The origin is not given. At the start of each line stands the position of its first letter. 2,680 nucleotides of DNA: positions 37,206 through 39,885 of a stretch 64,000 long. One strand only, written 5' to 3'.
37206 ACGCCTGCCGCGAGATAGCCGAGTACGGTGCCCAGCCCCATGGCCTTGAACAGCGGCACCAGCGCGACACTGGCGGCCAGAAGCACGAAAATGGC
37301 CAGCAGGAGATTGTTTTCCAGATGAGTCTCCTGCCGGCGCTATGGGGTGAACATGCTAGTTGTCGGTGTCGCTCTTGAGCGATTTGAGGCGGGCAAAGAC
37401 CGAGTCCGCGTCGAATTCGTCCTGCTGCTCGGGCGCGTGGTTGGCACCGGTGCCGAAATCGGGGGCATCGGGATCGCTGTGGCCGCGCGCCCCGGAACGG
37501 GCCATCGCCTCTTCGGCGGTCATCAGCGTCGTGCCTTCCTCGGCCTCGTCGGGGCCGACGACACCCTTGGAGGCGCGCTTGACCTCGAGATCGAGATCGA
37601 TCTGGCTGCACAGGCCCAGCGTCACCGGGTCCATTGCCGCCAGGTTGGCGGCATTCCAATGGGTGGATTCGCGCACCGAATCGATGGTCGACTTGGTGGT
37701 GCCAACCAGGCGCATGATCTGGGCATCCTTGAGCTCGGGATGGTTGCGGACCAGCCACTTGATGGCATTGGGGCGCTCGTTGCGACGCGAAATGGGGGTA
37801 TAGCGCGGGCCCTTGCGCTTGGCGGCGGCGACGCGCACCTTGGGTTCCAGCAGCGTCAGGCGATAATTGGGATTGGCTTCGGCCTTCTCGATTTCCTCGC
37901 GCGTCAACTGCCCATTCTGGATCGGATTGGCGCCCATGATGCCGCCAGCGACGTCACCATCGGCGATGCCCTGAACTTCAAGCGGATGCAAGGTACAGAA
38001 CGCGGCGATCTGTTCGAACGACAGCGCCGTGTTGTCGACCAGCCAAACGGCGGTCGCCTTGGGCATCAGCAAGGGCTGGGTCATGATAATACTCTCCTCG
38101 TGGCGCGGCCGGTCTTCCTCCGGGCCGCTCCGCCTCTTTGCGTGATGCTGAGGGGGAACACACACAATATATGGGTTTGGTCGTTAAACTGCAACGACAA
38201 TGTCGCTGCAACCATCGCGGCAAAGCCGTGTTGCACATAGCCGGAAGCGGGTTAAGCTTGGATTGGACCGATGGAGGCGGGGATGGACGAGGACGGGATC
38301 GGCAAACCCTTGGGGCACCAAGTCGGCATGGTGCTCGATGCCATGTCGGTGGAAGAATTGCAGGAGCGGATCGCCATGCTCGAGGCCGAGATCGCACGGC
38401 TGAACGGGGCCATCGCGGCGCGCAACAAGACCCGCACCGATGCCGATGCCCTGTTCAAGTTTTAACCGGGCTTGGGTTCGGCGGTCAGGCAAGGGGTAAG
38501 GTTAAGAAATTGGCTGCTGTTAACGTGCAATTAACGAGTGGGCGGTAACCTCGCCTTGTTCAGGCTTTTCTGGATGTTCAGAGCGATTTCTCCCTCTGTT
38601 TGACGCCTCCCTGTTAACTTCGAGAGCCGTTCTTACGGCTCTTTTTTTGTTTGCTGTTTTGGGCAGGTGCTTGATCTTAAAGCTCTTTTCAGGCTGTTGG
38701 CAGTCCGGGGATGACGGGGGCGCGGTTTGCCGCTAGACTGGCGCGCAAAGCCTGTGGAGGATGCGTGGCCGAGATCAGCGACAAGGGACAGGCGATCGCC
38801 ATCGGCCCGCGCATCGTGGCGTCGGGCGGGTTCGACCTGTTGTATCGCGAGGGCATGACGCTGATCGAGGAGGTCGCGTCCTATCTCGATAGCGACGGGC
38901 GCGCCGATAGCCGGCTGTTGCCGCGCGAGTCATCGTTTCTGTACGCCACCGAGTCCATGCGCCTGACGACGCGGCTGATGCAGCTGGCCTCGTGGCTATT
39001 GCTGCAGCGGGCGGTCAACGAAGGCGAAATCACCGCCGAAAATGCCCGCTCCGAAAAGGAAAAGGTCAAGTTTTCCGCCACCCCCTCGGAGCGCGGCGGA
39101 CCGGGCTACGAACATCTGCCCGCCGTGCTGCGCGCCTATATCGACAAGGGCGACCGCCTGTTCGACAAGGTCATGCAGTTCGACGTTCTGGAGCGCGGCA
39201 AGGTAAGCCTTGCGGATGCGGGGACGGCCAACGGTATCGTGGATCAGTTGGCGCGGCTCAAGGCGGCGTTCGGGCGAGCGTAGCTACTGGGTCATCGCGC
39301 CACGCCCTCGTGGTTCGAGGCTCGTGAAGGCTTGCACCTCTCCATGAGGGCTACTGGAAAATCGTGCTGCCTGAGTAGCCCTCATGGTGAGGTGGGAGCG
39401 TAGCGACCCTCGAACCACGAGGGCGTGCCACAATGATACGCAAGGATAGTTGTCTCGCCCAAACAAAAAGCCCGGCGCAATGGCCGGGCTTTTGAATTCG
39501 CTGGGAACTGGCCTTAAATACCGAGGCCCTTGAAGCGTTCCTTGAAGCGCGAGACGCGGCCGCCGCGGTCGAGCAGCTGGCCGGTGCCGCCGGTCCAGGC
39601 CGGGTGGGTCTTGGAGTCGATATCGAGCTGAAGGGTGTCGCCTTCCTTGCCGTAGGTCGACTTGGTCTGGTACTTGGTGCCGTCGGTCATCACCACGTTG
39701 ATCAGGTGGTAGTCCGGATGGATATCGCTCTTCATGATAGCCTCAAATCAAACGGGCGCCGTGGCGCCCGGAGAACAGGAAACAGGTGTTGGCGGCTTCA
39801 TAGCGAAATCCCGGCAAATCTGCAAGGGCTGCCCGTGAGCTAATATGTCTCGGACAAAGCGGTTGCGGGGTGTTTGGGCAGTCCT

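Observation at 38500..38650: Candidate CtrA-driven small RNA with two anti-Shine-Dalgarno motifs directly upstream of rcdA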

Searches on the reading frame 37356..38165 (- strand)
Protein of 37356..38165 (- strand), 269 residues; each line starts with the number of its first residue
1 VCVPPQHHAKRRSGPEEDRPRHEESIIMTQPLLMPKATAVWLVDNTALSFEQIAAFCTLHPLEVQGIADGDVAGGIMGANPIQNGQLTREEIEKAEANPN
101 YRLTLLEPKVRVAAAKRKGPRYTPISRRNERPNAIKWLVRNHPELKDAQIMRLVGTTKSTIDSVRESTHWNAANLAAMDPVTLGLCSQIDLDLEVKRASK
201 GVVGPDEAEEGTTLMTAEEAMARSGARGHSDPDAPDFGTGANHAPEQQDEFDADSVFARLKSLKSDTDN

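Call 8: search_protein_families(library=pfam, proteins=[window:37356-38165:-])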
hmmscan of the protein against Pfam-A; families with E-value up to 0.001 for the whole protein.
window:37356-38165:- (269 aa): 1 family
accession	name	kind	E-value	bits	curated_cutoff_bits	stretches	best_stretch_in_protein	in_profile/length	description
PF06242.16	TrcR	-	1.1e-64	217.2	22.2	1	62-199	1-138/139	Transcriptional cell cycle regulator TrcR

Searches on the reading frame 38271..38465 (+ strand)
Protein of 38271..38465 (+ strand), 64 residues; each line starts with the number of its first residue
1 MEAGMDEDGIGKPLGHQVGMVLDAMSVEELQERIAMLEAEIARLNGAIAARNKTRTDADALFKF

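Call 8: search_protein_families(library=pfam, proteins=[window:38271-38465:+])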
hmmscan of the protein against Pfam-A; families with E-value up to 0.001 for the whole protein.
window:38271-38465:+ (64 aa): 1 family
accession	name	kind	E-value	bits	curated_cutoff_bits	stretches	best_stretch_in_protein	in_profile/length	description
PF06698.16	DUF1192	-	8.9e-17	61.4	25.5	1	12-63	7-58/58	Protein of unknown function (DUF1192)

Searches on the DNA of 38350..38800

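Call 4: search_rna_families(source=window, start=38350, end=38800, threshold=evalue, max_evalue=10, show_alignments=5)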
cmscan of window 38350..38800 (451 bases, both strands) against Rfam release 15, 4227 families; matches with E-value up to 10: 5.
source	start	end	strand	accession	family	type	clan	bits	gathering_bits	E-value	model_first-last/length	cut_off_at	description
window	38512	38648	+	RF02356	BjrC1505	Gene; sRNA;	-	56.8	50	3.9e-10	1-140/140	no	Alphaproteobacterial sRNA BjrC1505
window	38585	38656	+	RF00519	suhB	Gene; sRNA;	CL00108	23.2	41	0.013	1-77/77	no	Makes More Granules Regulator RNA (mmgR)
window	38578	38650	+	RF02837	anti-hemB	Gene; sRNA;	-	13.2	49.5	2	1-81/81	no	Burkholderia RNA 7 (anti-hemB)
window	38581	38648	+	RF02651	SorY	Gene; sRNA;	-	11.9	111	9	1-83/83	no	Singlet oxygen resistance RNA Y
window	38622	38687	-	RF01619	ceN115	Gene; sRNA;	-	11.6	44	9.4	1-159/159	no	C. elegans sRNA ceN115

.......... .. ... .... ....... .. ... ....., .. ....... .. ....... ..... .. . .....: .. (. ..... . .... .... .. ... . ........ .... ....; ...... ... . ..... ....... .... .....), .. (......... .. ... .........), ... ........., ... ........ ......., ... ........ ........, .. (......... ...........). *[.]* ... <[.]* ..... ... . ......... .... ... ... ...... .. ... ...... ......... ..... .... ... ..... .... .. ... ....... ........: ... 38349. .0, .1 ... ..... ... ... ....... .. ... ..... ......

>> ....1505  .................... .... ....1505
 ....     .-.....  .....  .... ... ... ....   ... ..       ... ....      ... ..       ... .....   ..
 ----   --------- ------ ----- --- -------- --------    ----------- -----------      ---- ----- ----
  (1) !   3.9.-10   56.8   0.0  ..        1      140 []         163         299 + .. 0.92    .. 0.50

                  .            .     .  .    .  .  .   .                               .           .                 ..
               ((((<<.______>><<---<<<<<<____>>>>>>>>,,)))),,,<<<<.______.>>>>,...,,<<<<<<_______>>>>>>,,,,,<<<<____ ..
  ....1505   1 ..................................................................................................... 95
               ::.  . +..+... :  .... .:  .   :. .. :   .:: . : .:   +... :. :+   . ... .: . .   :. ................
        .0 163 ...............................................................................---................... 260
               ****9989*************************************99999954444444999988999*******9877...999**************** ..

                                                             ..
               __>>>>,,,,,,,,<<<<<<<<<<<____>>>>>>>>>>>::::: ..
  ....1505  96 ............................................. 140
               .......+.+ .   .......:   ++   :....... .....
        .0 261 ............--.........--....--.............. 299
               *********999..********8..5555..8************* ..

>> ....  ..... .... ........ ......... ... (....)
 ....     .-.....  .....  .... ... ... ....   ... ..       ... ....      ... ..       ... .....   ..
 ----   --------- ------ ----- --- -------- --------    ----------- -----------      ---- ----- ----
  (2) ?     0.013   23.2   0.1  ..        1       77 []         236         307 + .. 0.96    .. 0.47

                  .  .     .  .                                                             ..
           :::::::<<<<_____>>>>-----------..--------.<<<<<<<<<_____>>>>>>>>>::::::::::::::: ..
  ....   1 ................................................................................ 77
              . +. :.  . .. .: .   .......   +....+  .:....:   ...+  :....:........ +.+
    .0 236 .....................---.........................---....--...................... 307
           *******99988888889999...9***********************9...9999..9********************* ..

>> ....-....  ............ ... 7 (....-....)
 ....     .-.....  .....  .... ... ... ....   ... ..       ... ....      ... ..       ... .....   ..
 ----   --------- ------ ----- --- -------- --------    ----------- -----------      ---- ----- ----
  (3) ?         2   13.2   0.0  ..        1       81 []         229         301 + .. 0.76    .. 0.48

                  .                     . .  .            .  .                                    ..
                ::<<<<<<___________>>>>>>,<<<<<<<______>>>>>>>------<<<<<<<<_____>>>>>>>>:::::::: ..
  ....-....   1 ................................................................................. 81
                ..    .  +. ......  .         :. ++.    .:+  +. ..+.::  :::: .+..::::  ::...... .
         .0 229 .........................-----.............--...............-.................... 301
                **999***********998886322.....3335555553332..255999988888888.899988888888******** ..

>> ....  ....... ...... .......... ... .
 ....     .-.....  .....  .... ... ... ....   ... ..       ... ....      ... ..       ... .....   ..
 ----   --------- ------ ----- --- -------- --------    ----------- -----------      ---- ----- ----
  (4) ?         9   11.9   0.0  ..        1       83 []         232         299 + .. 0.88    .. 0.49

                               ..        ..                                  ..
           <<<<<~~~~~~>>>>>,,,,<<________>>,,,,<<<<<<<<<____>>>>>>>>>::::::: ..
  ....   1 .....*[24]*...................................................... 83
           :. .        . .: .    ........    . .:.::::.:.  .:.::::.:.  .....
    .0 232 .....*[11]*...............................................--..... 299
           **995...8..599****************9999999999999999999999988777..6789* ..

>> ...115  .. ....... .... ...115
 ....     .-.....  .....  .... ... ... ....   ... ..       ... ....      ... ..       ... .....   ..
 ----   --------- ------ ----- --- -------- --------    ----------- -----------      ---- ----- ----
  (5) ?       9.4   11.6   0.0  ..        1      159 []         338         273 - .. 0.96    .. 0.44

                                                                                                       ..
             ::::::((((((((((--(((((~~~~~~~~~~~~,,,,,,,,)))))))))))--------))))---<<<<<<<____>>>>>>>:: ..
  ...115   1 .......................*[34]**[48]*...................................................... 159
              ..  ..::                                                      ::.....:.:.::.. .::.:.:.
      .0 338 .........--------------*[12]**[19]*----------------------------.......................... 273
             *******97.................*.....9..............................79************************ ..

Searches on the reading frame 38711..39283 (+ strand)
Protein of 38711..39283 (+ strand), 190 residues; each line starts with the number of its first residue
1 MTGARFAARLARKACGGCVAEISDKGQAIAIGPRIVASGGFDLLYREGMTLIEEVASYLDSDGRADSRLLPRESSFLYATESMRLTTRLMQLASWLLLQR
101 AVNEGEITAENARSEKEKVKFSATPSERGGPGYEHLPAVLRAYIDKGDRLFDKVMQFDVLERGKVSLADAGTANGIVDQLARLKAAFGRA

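Call 8: search_protein_families(library=pfam, proteins=[window:38711-39283:+])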
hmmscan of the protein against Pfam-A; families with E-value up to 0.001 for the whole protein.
window:38711-39283:+ (190 aa): 1 family
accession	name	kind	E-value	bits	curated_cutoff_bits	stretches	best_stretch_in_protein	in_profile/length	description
PF07323.17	DUF1465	-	8.2e-50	169.1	25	1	34-187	3-153/153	Protein of unknown function (DUF1465)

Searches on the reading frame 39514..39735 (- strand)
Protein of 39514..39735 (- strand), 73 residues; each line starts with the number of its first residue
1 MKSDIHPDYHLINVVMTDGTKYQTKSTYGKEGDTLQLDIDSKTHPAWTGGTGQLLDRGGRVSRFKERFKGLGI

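Call 8: search_protein_families(library=pfam, proteins=[window:39514-39735:-])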
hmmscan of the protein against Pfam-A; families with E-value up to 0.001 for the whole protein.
window:39514-39735:- (73 aa): 1 family
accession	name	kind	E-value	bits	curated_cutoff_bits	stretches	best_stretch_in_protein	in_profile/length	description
PF01197.23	Ribosomal_L31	-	4.5e-24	84.9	27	1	1-69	1-65/65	Ribosomal protein L31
